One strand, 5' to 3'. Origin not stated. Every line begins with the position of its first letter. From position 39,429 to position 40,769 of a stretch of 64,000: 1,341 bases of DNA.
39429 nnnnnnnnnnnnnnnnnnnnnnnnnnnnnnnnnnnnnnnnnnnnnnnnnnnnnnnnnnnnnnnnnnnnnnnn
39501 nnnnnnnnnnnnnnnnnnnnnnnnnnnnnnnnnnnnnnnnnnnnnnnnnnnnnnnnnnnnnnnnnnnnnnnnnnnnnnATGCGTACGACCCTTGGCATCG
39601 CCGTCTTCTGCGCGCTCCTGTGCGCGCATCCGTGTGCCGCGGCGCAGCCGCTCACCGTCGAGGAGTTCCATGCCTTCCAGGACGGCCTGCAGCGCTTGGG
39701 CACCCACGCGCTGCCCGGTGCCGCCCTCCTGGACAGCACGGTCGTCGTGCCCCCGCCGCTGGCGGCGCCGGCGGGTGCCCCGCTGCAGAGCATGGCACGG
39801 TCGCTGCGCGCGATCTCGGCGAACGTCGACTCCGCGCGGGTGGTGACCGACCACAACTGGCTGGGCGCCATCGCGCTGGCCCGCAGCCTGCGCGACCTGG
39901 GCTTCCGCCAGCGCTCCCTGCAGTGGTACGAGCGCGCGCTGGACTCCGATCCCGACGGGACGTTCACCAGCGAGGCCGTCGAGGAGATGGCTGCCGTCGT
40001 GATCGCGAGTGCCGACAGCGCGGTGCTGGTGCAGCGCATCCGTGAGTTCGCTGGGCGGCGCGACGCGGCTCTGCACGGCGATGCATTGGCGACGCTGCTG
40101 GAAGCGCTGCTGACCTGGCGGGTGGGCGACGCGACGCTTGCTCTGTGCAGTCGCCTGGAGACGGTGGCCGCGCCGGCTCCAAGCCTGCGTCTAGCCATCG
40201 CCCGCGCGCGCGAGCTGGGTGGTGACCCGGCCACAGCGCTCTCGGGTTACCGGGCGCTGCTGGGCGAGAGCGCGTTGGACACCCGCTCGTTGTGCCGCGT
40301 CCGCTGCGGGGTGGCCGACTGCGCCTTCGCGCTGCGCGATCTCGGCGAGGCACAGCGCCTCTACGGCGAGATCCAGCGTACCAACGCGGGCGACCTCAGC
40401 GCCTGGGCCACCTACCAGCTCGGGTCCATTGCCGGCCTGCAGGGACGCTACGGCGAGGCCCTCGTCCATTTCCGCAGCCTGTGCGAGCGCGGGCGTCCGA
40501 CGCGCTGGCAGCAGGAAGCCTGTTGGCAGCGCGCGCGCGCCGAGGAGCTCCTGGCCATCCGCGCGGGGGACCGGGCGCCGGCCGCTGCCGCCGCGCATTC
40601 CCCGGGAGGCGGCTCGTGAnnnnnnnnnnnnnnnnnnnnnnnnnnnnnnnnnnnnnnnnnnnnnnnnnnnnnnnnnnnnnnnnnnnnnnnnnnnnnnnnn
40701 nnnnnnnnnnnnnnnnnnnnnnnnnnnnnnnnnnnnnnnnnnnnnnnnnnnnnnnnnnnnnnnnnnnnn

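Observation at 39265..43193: Second sigma-54 promoter heads an operon of a secreted unknown protein, a small helical protein, a kinase and an NtrC-type regulator that runs straight into flgB...flhF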

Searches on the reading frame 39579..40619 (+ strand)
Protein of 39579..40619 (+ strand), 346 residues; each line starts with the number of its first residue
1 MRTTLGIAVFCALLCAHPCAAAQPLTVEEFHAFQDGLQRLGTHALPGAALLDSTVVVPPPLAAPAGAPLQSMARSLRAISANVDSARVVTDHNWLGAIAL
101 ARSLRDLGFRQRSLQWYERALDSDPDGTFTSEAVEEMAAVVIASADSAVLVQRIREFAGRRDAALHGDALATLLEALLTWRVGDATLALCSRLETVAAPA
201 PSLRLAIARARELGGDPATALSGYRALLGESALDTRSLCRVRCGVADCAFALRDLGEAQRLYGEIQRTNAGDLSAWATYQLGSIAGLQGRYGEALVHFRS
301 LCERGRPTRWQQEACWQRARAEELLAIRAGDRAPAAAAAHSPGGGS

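Call 7: search_protein_families(library=pfam, proteins=[window:39579-40619:+], max_evalue=0.01)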
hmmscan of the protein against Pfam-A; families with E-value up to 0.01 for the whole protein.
window:39579-40619:+ (346 aa): 5 families
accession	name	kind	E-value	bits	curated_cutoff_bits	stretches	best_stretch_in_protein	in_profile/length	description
PF07719.23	TPR_2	-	6.9e-07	29.4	27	0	98-126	5-33/34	Tetratricopeptide repeat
PF13424.12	TPR_12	-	0.00015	22.3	30.1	1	241-302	5-72/77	Tetratricopeptide repeat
PF13428.12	TPR_14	-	0.00022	22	23.5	0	98-126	5-33/44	Tetratricopeptide repeat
PF00515.34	TPR_1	-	0.0012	19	27.8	0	276-299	2-25/34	Tetratricopeptide repeat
PF12688.13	TPR_5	-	0.0035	18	24.2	0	155-228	11-83/119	Tetratrico peptide repeat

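Call 10: find_homologous_proteins(query=window:39579-40619:+)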
Query window:39579-40619:+ (346 aa): 1 proteins with E <= 0.001 among 8000 candidates.
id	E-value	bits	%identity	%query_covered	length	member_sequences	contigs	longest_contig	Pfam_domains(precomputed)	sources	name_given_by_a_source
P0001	1.1e-219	746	100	100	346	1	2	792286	PF07719.24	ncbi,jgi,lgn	jgi:tetratricopeptide (TPR) repeat protein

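Call 11: find_encoding_contigs(protein=P0001, flank=10000, max_places=4)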
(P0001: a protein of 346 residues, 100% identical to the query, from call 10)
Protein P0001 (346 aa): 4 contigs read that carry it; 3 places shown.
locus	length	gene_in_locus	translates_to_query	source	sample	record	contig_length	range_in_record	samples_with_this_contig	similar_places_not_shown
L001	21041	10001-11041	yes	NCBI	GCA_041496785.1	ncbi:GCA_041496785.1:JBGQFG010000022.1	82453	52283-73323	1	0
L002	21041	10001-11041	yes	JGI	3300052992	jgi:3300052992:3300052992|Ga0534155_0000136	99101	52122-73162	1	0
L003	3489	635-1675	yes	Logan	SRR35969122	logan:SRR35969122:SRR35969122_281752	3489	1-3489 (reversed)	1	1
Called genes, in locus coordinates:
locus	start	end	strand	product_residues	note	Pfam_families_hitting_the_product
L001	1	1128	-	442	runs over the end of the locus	PF02465:FliD_N, PF07195:FliD_C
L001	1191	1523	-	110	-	PF03646:FlaG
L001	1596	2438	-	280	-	PF00669:Flagellin_N, PF00700:Flagellin_C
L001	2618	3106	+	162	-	PF00583:Acetyltransf_1 (weak), PF13527:Acetyltransf_9, PF13508:Acetyltransf_7 (weak)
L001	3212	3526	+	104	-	-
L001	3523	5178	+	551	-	PF00535:Glycos_transf_2, PF13432:TPR_16 (faint), PF00515:TPR_1 (faint), PF07719:TPR_2 (faint), PF12895:ANAPC3 (faint), PF13181:TPR_8 (faint), PF13428:TPR_14 (faint), PF14559:TPR_19 (weak), +3 more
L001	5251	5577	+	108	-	-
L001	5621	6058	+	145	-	PF04316:FlgM (weak)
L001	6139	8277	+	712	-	PF00512:HisKA, PF02518:HATPase_c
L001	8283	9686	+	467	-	PF00072:Response_reg, PF00158:Sigma54_activat, PF14532:Sigma54_activ_2, PF07728:AAA_5 (weak), PF25601:AAA_lid_14, PF02954:HTH_8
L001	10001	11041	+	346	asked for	PF07719:TPR_2 (faint)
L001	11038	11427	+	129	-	-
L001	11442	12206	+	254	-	PF02518:HATPase_c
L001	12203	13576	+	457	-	PF00072:Response_reg, PF00158:Sigma54_activat, PF14532:Sigma54_activ_2, PF00004:AAA (weak), PF07724:AAA_2 (weak), PF07728:AAA_5, PF25601:AAA_lid_14, PF02954:HTH_8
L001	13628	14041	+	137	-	-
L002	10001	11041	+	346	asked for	PF07719:TPR_2 (faint)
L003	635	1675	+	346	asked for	PF07719:TPR_2 (faint)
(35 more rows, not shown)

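Call 22: search_protein_families(library=ncbifam, proteins=[window:39579-40619:+], max_evalue=0.01)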
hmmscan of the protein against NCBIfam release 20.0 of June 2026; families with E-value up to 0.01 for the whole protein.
window:39579-40619:+ (346 aa): 0 families

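Call 24: search_protein_representatives(protein=window:39579-40619:+)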
Query: 346 residues. Proteins with E-value up to 0.001 (for the whole library): 59; up to 1e-10: 15; up to 1e-30: 7. The best 59 are listed.
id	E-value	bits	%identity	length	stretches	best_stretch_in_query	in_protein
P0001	3.4e-220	746.3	100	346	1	1-346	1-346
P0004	3.8e-53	197.3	45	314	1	67-346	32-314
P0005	3.5e-42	161.3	36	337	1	58-327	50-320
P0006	5.5e-37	144.2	33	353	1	61-328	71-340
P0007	8.8e-36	140.2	33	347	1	29-330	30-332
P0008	8.1e-35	137.1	36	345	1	51-336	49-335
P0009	8.5e-33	130.4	34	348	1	50-329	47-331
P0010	1.0e-28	117.0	35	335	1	10-333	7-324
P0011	1.2e-27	113.5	33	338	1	10-324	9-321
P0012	1.9e-26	109.5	35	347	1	54-332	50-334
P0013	1.8e-25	106.4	37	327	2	59-331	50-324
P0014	3.5e-16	75.8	34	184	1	166-326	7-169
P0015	4.5e-13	65.6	28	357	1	93-328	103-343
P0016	9.0e-13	64.6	28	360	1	5-339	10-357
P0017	6.7e-11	58.5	29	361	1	60-342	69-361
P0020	8.3e-08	48.3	31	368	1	94-326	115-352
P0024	8.3e-07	45.0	24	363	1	72-327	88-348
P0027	2.7e-06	43.3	27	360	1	44-328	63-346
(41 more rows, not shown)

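Call 25: find_encoding_contigs(protein=P0004, flank=8000, max_places=3)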
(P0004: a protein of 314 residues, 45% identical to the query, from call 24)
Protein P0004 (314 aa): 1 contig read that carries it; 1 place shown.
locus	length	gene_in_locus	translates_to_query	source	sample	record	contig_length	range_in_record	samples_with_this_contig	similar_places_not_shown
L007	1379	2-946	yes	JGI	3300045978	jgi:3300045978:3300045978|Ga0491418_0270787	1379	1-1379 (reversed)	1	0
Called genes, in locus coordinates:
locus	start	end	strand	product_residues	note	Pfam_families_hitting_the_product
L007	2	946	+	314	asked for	PF07719:TPR_2 (faint), PF13424:TPR_12 (faint), PF13428:TPR_14 (faint)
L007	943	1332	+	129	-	-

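Call 29: find_related_loci(query=A3, collection=genome_contigs, flank=10000)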
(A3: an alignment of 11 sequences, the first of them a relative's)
Query A3 (346 aa) in genome_contigs; peptide patterns used: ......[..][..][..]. (x = any residue, [..] = any of these).
25 stretches matched a pattern; 2 encode a relative of the query (tblastn E <= 1e-3); 2 distinct loci.
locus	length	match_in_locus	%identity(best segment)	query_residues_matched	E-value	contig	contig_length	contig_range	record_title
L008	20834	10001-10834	36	55-327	6e-46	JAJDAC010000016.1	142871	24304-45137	MAG: Candidatus Krumholzibacteriota bacterium isolate OFTM315 OFTM315_15, whole genome shotgun sequence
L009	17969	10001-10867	33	51-332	1e-29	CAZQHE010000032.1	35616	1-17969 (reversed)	MAG TPA_asm: uncultured bacterium isolate binchicken_co15_208 genome assembly, contig: NODE_431_length_35616_cov_6.22715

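Call 53: find_related_loci(query=A3, collection=metagenome_contigs, flank=10000)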
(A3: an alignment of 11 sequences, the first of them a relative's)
Query A3 (346 aa) in metagenome_contigs; peptide patterns used: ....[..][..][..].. (x = any residue, [..] = any of these).
33 stretches matched a pattern; 3 encode a relative of the query (tblastn E <= 1e-3); 3 distinct loci.
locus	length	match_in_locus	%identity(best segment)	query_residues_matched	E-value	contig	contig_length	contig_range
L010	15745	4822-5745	31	24-329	1e-33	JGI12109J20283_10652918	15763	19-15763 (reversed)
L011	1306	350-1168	34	60-327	6e-32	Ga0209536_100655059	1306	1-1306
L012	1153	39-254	43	244-315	1e-12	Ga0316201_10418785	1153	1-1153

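Call 54: predict_structure(alignment_id=A2)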
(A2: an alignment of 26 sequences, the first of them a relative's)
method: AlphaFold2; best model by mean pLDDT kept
length: 346 residues; sequences in the alignment: 26
mean_pLDDT: 89.8   pTM: 0.84
mean pLDDT of the five models: 89.8, 88.4, 87.0, 86.3, 85.9
residues with pLDDT >= 90: 257; 70-90: 49; 50-70: 37; < 50: 3
segments of 3 or more residues with pLDDT < 50: 344-346
pLDDT, mean of each block of 10 residues (from residue 1): 78 72 92 96 72 63 70 88 92 95 93 96 94 95 94 95 95 95 96 93 97 97 97 93 97 97 95 94 98 98 92 97 95 67 50
secondary structure, 60 per line:
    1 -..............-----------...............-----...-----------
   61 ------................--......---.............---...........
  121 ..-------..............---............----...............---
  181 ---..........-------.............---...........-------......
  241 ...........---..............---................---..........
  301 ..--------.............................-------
elements in order: H2-15 H27-41 H67-82 H85-90 H94-106 H110-122 H130-143 H147-158 H163-177 H184-193 H201-213 H217-227 H235-251 H255-268 H272-287 H291-302 H311-339

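Call 58: fold_search(model_id=the predicted structure, library=pdb)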
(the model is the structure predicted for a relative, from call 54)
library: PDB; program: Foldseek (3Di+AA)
matches with E <= 10: 1474; with E <= 0.001: 7
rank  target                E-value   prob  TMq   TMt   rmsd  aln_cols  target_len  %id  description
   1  8chy                  2.9e-05  1.00  0.45  0.56   8.8       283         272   16  Crystal structure of an 8-repeat consensus TPR superhelix with Zinc. (released 2024-02-21)
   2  9qhc_B                6.7e-05  1.00  0.47  0.57   8.8       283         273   16  Crystal structure of 8-repeat CTPR protein with eliminated coordination sites (released 2025-10-22)
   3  9qhb                  7.9e-05  1.00  0.43  0.52   9.1       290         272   16  Crystal structure of 16-repeat CTPR protein with eliminated coordination sites (released 2025-10-22)
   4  9qhc_A                2.3e-04  1.00  0.47  0.56   8.8       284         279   16  Crystal structure of 8-repeat CTPR protein with eliminated coordination sites (released 2025-10-22)
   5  6eou                  3.1e-04  1.00  0.44  0.45  10.5       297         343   17  O-GlcNAc transferase TPR domain with the intellectual disability associated mutation L254F (released 2018-05-09)
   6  5a7d_H                6.6e-04  1.00  0.49  0.49  11.9       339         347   14  Tetrameric assembly of LGN with Inscuteable (released 2016-08-03)
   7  3sf4_B                7.2e-04  1.00  0.50  0.49   9.0       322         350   16  Crystal structure of the complex between the conserved cell polarity proteins Inscuteable and LGN (released 2011-11-23)
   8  5a7d_D                1.0e-03  1.00  0.47  0.48  10.2       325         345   15  Tetrameric assembly of LGN with Inscuteable (released 2016-08-03)
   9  6hc2_A                1.0e-03  1.00  0.40  0.39  10.2       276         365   18  Crystal structure of NuMA/LGN hetero-hexamers (released 2019-05-29)
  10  9hvq_Q                1.1e-03  1.00  0.31  0.15  13.1       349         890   13  Structure of the transcribing Pol II-DSIF-PAF-SPT6-RECQL5 complex (released 2025-07-16)
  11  5a7d_G                1.2e-03  1.00  0.48  0.48   6.5       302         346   14  Tetrameric assembly of LGN with Inscuteable (released 2016-08-03)
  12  4zlh_A                1.2e-03  1.00  0.34  0.36  10.3       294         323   13  Structure of the LapB cytoplasmic domain at 2 angstroms (released 2015-11-11)
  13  7ai4_B                1.4e-03  1.00  0.39  0.54   6.6       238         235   17  Crystal structure of the KLC1-TPR domain truncated from its nonTPR region ([A1-B6]-Delta-nonTPR fragment) (released 2021-10-06)
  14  4a1s_B                1.4e-03  1.00  0.46  0.47   7.2       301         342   14  Crystallographic structure of the Pins:Insc complex (released 2012-03-28)
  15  4a1s_A                1.5e-03  1.00  0.46  0.46   7.1       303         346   14  Crystallographic structure of the Pins:Insc complex (released 2012-03-28)
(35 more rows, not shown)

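Call 73: find_encoding_contigs(protein=P0016, flank=8000, max_places=2)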
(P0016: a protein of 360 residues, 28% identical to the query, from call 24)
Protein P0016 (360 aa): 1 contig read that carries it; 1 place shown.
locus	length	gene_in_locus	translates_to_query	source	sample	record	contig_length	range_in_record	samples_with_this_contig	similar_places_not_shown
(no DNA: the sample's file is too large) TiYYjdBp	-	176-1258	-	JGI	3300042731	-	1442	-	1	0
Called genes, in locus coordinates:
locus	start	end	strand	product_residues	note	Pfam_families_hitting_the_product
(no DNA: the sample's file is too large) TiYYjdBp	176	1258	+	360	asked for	-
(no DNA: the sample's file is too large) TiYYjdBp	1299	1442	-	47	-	?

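Call 74: find_encoding_contigs(protein=P0027, flank=8000, max_places=2)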
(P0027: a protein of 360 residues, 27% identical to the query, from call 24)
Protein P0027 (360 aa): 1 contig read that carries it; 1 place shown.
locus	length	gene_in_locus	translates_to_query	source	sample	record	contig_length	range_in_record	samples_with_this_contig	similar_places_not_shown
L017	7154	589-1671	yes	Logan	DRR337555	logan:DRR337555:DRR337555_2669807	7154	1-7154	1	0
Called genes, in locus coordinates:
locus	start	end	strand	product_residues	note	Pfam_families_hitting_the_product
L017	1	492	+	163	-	?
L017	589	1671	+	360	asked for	PF07721:TPR_4 (faint), PF13424:TPR_12 (faint), PF13428:TPR_14 (faint)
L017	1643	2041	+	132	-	-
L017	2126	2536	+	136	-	-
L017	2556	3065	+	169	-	PF00460:Flg_bb_rod (weak), PF06429:Flg_bbr_C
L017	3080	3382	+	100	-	PF02049:FliE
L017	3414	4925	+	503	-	PF01514:YscJ_FliF, PF08345:YscJ_FliF_C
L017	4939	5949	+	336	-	PF03448:MgtE_N (faint), PF14842:FliG_N, PF14841:FliG_M, PF01706:FliG_C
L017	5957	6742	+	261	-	PF02108:FliH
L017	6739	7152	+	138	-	?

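Call 76: search_protein_families(library=pfam, proteins=[L017:1-492:+, L017:1643-2041:+, L017:2126-2536:+], max_evalue=0.1)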
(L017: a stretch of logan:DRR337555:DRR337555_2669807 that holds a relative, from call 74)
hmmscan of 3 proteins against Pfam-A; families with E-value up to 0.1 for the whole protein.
L017:1-492:+ (163 aa): 9 families
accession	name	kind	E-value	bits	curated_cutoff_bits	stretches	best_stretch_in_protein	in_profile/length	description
PF25601.1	AAA_lid_14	-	4.6e-23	81.3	27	1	17-95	1-79/87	AAA+ ATPase lid domain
PF02954.25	HTH_8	-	2.4e-16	59.6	22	1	112-153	1-42/42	Bacterial regulatory protein, Fis family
PF13518.12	HTH_28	-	0.00038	20.9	25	1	117-155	1-38/52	Helix-turn-helix domain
PF13556.12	HTH_30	-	0.00045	20.4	27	1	128-156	11-39/59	PucR C-terminal helix-turn-helix domain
PF13384.12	HTH_23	-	0.006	16.8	24.6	1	116-154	5-42/50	Homeodomain-like domain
PF13551.12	HTH_29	-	0.01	16.3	28.1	1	129-155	11-38/64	Winged helix-turn helix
PF18024.7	HTH_50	-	0.019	15.1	27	1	114-154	9-48/50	Helix-turn-helix domain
PF05225.22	HTH_psq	-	0.067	13.4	20.4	0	133-152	20-38/45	helix-turn-helix, Psq domain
PF12728.13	HTH_17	-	0.083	13.6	27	0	135-150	7-22/51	Helix-turn-helix domain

L017:1643-2041:+ (132 aa): 1 family
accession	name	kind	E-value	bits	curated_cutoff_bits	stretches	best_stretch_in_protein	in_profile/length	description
PF05130.17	FlgN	-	0.007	17.2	30.5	1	21-79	4-61/147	FlgN protein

L017:2126-2536:+ (136 aa): 1 family
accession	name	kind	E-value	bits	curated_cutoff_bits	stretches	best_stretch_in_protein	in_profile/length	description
PF00460.25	Flg_bb_rod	-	0.00024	21.5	20.7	1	16-41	6-31/31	Flagella basal body rod protein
